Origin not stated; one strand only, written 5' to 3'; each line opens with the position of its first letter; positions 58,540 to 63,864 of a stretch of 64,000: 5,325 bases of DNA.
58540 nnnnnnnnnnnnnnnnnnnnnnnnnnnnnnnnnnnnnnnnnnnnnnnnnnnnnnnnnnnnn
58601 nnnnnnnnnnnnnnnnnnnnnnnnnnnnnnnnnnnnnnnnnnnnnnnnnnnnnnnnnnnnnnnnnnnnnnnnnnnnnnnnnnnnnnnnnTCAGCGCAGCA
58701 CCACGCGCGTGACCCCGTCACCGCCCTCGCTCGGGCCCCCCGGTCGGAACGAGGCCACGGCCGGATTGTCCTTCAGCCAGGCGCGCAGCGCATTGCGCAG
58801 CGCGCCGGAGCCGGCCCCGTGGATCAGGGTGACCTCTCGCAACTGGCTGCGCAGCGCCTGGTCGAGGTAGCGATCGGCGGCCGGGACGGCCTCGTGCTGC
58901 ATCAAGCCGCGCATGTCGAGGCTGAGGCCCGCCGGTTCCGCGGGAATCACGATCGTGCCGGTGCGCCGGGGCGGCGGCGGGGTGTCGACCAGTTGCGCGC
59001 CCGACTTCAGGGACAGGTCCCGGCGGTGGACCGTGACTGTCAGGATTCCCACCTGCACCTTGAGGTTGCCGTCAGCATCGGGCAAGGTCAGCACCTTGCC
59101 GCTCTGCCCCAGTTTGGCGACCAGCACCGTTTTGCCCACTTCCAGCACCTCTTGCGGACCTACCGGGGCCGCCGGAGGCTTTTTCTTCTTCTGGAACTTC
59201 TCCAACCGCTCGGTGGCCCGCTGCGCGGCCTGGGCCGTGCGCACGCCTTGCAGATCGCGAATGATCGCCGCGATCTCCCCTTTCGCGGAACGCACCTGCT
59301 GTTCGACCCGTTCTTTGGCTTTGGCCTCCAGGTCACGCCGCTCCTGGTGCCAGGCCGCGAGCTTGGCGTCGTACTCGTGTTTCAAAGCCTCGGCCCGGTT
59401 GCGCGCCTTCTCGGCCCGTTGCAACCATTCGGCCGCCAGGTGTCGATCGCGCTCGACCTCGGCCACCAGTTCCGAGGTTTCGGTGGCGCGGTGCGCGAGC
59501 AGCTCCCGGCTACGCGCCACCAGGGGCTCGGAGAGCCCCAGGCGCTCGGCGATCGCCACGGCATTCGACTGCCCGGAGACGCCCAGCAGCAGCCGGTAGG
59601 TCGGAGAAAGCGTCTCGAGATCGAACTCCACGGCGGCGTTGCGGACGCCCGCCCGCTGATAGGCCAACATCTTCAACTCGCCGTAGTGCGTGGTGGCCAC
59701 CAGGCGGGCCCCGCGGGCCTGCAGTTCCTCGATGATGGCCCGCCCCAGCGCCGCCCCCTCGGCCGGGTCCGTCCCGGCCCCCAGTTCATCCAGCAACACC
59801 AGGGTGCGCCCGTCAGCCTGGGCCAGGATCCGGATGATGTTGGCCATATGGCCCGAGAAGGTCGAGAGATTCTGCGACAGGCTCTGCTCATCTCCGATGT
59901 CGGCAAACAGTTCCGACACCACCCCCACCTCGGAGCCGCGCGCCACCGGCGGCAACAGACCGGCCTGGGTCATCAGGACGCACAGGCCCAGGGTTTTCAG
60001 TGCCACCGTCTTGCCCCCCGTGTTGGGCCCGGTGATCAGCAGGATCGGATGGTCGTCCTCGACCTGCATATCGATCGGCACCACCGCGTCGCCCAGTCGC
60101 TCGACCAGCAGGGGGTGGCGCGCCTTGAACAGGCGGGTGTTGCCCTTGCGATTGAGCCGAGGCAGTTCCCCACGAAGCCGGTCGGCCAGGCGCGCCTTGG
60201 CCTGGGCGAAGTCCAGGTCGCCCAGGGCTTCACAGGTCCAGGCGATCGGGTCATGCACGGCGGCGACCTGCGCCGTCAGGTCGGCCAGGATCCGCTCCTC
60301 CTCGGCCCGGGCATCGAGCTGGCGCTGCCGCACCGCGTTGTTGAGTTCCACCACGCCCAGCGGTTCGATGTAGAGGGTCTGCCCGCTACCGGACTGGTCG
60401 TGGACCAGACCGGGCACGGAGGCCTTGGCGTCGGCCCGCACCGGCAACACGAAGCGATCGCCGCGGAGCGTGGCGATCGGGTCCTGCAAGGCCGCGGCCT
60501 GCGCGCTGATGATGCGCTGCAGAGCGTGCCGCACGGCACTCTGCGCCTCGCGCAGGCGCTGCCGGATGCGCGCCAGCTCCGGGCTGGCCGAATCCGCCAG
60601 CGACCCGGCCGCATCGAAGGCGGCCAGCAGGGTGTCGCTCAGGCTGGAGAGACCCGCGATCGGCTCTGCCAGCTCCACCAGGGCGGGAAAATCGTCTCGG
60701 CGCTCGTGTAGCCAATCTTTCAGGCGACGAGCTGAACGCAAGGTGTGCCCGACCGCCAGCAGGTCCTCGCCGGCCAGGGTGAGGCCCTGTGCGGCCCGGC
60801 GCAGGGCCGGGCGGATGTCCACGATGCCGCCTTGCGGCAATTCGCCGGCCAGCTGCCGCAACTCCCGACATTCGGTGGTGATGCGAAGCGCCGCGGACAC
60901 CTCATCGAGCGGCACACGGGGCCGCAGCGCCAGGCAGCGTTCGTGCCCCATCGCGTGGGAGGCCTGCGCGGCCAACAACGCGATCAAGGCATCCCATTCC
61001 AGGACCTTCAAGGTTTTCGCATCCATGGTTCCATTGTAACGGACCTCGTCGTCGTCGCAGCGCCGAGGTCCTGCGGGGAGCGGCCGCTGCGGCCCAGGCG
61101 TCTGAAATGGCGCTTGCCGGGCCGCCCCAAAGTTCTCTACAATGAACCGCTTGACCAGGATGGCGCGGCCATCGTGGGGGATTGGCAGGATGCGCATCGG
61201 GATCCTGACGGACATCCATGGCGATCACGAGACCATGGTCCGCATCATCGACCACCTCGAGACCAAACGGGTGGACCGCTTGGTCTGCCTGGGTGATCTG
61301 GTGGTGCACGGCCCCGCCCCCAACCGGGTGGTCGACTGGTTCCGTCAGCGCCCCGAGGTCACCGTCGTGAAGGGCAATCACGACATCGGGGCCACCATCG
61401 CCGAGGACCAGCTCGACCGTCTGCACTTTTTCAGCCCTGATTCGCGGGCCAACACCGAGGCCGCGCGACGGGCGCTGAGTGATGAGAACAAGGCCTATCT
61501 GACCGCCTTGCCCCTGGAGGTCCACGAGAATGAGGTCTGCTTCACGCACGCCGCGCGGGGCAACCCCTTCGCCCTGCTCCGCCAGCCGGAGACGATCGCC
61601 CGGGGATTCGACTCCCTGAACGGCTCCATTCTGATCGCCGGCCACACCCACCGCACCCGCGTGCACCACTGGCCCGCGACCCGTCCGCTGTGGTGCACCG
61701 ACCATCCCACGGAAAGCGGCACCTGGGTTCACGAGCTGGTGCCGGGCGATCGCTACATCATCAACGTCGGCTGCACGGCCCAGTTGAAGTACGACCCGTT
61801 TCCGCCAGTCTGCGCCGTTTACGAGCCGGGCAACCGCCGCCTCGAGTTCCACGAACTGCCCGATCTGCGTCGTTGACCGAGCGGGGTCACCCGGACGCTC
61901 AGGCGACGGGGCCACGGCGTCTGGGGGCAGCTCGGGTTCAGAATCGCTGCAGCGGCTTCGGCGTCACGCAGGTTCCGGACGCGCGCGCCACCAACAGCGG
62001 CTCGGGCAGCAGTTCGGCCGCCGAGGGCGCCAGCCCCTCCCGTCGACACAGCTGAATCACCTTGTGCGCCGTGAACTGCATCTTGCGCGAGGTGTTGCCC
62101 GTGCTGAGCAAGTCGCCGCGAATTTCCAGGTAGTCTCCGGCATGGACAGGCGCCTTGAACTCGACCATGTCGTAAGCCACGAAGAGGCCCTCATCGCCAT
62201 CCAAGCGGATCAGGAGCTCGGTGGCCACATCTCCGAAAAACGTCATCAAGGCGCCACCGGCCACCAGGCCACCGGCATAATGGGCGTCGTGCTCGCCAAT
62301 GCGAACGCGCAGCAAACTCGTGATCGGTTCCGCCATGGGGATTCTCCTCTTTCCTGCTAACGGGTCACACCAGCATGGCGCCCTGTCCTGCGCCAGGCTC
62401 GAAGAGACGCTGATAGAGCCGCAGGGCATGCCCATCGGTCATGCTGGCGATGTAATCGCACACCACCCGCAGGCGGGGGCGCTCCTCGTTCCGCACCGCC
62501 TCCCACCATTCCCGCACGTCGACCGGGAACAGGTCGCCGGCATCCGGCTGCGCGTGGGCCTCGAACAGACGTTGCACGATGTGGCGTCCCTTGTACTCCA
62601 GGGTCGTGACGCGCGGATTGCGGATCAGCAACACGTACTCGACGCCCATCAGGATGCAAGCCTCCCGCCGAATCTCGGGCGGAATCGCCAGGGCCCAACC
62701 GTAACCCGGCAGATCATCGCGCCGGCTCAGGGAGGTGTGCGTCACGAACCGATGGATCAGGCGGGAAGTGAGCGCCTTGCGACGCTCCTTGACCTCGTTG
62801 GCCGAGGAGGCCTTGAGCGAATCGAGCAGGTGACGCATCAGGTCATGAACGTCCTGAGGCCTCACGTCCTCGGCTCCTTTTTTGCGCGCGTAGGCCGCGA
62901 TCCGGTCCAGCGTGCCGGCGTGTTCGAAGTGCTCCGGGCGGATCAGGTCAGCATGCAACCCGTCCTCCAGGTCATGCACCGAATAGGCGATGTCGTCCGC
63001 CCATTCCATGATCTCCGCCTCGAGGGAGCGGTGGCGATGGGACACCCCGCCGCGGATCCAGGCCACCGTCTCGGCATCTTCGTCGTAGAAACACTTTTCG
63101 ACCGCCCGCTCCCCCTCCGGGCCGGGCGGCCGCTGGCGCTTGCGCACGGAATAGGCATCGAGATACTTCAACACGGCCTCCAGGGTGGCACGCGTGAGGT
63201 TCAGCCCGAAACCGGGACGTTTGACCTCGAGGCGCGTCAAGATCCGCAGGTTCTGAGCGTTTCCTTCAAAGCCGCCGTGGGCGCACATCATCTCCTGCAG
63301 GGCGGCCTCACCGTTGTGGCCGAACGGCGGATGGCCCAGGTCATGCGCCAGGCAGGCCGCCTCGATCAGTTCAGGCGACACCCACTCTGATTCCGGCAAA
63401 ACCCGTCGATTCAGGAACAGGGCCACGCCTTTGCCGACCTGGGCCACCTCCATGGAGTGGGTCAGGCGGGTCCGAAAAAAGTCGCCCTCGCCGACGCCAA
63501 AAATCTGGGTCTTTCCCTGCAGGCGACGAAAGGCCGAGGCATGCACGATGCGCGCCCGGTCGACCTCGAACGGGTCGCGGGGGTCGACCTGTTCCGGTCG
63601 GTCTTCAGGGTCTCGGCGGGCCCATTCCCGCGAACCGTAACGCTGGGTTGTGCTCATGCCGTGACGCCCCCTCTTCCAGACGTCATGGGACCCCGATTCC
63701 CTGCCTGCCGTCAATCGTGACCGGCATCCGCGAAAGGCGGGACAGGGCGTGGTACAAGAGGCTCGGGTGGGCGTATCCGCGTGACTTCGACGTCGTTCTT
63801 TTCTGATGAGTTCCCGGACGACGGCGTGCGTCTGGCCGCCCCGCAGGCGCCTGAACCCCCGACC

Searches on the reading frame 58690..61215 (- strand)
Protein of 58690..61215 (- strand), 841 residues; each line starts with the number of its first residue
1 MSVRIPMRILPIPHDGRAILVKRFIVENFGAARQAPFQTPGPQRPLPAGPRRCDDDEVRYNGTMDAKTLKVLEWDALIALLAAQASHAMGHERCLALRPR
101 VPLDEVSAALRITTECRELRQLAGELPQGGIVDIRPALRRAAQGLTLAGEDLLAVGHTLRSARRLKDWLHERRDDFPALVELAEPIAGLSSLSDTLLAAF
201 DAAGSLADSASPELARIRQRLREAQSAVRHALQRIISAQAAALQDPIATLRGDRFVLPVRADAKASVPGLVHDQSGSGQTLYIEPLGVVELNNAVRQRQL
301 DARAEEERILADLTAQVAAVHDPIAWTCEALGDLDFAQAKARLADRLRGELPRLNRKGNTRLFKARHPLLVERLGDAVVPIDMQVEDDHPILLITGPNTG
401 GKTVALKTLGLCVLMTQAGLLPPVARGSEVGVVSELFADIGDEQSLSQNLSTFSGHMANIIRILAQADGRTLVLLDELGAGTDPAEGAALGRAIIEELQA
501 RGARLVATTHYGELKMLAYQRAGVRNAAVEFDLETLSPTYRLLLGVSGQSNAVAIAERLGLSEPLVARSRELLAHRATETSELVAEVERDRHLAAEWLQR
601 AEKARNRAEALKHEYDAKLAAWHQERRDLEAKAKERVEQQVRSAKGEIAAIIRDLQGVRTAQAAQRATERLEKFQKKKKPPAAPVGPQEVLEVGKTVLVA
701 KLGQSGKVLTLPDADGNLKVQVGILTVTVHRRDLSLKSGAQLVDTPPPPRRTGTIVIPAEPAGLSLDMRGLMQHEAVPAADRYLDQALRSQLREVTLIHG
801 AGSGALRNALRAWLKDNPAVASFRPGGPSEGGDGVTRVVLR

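Call 21: search_protein_families(library=pfam, proteins=[window:58690-61215:-], max_evalue=0.0001)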
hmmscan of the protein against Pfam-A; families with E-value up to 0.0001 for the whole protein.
window:58690-61215:- (841 aa): 3 families
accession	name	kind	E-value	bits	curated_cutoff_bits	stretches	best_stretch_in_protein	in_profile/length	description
PF00488.27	MutS_V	-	1.2e-31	110.6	30.2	1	393-573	2-184/188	MutS domain V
PF01713.27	Smr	-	8.1e-24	84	25.7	1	766-841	1-77/77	Smr domain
PF20297.4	MSSS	-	3.5e-11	43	26.8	1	693-734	1-42/42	MutS2 and Smr-associated SH3 domain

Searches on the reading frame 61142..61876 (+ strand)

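Call 55: search_protein_families(library=pfam, proteins=[window:61142-61876:+], max_evalue=0.0001)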
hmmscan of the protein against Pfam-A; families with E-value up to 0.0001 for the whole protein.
window:61142-61876:+ (244 aa): 3 families
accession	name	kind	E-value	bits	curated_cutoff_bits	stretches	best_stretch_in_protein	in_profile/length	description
PF12850.12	Metallophos_2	-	2.4e-16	60.6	27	1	17-175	1-122/154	Calcineurin-like phosphoesterase superfamily domain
PF00149.33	Metallophos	-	6.4e-14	53.3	21.5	1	17-170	1-189/191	Calcineurin-like phosphoesterase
PF06874.16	FBPase_2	-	7.8e-05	21.6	27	0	29-82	169-222/639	Firmicute fructose-1,6-bisphosphatase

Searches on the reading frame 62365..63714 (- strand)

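Call 55: search_protein_families(library=pfam, proteins=[window:62365-63714:-], max_evalue=0.0001)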
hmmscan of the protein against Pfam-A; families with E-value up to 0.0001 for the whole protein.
window:62365-63714:- (449 aa): 2 families
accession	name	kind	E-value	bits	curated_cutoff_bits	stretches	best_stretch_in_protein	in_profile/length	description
PF13286.11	HD_assoc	-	4.2e-19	69.3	22.2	1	343-436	2-91/91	Phosphohydrolase-associated domain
PF01966.28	HD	-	7.9e-10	39.5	22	1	83-242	1-113/116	HD domain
